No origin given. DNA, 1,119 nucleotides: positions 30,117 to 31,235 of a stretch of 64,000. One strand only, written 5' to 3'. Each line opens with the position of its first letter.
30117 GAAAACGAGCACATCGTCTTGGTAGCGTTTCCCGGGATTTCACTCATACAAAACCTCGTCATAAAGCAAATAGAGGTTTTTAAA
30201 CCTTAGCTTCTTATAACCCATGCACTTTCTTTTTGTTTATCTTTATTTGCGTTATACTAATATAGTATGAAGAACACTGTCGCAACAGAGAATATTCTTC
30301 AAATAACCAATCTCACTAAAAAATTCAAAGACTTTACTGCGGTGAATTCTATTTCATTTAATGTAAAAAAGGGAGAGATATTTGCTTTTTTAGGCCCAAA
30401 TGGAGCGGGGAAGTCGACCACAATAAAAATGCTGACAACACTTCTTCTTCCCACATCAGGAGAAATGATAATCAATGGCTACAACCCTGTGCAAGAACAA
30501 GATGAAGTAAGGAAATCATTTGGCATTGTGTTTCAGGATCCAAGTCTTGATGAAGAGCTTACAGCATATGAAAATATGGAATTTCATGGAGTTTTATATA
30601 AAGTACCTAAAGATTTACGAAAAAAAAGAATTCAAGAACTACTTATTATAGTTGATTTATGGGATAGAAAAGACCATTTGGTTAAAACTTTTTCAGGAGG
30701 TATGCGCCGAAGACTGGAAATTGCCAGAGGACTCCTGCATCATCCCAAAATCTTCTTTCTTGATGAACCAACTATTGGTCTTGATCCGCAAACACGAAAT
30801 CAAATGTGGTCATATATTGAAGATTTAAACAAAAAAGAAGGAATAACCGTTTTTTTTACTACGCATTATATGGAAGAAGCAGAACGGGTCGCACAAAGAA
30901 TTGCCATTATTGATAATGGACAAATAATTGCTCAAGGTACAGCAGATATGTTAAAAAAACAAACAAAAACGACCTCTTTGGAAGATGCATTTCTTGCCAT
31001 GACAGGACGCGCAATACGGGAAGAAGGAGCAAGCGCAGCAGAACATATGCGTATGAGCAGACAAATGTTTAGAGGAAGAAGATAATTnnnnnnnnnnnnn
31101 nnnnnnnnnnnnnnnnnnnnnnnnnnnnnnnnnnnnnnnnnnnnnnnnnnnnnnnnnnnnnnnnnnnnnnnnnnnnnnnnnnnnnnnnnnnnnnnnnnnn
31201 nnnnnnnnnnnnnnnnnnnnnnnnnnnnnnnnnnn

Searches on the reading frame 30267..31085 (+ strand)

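Call 53: search_protein_families(library=pfam, proteins=[window:30267-31085:+])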
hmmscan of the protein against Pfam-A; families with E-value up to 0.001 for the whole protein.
window:30267-31085:+ (272 aa): 7 families
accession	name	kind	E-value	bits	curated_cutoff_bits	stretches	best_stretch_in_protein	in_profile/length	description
PF00005.33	ABC_tran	-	8e-35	120.9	25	1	27-169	2-136/137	ABC transporter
PF13304.12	AAA_21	-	2.8e-08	34.6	27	0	38-120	1-98/304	AAA domain, putative AbiEii toxin, Type IV TA system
PF03215.21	Rad17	-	3e-05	24.5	23.8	1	25-164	34-171/186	Rad17 P-loop domain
PF13555.12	AAA_29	-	4.7e-05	23.5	27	1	29-66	17-51/61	P-loop containing region of AAA domain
PF13175.12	AAA_15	-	0.00011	22.4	32.1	0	29-63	19-50/374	AAA ATPase domain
PF02463.25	SMC_N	-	0.00036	20.5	40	0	18-54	8-42/220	RecF/RecN/SMC N terminal domain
PF13476.12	AAA_23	-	0.00062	20.9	27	1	20-67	7-50/201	AAA domain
